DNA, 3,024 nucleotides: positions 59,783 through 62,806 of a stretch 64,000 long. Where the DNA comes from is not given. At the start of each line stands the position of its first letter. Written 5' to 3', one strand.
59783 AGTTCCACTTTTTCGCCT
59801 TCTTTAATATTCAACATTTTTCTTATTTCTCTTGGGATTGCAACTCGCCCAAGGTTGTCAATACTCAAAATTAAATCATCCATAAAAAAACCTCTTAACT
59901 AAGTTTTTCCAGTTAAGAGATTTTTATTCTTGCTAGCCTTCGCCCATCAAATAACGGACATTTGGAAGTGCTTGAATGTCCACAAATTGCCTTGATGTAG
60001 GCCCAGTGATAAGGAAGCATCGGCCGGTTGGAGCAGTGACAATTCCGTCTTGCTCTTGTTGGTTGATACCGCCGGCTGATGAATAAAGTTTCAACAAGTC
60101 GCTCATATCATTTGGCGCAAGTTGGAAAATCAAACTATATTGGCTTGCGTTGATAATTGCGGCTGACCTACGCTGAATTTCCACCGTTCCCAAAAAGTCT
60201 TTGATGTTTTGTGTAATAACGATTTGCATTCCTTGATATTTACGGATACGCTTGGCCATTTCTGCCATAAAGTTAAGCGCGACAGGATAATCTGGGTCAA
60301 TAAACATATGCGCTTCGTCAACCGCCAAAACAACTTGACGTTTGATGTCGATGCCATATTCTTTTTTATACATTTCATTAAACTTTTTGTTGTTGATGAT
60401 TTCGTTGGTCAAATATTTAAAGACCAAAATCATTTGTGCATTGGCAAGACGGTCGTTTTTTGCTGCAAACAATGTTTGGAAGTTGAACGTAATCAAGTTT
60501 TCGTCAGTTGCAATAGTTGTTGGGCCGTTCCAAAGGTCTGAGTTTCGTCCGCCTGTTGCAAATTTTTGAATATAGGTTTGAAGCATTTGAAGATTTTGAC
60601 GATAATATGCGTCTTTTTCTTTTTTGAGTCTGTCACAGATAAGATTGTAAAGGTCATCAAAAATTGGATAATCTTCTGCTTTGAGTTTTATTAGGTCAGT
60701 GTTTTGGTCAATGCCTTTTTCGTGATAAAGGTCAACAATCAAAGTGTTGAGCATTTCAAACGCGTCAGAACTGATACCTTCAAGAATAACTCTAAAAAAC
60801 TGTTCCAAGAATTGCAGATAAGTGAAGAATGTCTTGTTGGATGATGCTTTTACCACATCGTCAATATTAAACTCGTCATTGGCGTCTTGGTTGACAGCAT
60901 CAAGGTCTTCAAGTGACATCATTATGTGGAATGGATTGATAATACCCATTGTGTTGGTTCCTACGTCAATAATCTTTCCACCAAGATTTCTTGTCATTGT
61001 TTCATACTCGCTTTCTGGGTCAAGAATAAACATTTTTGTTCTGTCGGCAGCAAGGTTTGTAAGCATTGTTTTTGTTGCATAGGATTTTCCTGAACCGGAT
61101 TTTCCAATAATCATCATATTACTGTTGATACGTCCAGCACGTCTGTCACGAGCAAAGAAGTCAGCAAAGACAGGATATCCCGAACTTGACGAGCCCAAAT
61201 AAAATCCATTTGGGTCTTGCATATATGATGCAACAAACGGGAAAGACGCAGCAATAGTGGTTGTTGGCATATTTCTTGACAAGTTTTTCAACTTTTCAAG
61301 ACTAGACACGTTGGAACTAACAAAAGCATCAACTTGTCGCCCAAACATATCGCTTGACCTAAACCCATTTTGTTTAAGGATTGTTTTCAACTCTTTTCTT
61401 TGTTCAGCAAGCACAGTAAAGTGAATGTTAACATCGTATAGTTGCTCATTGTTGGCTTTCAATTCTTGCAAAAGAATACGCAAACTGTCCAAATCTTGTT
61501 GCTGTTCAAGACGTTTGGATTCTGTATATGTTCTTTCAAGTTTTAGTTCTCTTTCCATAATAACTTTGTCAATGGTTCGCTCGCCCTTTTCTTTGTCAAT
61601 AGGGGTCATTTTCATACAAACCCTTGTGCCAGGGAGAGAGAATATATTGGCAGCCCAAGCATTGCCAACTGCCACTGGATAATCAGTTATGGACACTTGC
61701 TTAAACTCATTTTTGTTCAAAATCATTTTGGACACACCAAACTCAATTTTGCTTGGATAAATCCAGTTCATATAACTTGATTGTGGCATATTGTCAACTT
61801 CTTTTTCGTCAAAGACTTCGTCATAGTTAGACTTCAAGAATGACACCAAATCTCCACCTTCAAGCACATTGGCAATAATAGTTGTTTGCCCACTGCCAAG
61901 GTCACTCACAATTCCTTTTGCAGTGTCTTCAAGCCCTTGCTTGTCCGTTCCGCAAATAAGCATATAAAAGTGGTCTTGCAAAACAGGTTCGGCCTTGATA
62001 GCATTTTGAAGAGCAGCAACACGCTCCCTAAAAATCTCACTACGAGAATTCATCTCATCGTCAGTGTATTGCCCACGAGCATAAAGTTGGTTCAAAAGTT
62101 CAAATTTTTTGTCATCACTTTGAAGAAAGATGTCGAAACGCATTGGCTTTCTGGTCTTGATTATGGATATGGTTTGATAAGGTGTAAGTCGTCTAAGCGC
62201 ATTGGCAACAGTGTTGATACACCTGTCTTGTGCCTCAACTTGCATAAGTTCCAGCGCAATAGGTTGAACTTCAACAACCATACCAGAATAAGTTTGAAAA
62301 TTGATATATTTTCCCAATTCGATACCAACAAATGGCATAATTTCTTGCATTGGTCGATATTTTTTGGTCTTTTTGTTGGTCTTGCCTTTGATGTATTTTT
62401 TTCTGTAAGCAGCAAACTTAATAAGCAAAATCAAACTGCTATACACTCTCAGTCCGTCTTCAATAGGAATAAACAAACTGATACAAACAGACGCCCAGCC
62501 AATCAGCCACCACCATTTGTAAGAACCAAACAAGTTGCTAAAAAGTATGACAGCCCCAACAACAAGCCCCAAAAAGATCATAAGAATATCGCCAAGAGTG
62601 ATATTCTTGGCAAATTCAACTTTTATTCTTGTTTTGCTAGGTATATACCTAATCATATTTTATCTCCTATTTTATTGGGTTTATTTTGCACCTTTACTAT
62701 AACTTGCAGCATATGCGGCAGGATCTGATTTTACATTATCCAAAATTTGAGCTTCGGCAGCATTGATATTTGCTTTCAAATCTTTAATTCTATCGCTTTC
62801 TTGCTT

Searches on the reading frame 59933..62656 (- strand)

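Call 70: search_protein_families(library=pfam, proteins=[window:59933-62656:-], max_evalue=0.00001)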
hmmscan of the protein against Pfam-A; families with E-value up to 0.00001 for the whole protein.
window:59933-62656:- (907 aa): 4 families
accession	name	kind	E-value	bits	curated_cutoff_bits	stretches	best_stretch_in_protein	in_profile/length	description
PF19044.6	P-loop_TraG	-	9.4e-14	51.3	25.8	1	486-580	3-98/413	TraG P-loop domain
PF01935.23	DUF87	-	3.1e-10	41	23.2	1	513-625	25-145/220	Helicase HerA, central domain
PF12846.13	AAA_10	-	2.4e-07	30.6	27.5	0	511-561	21-69/362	AAA-like domain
PF01580.24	FtsK_SpoIIIE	-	3.2e-06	27.2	24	0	504-548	39-80/221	FtsK/SpoIIIE family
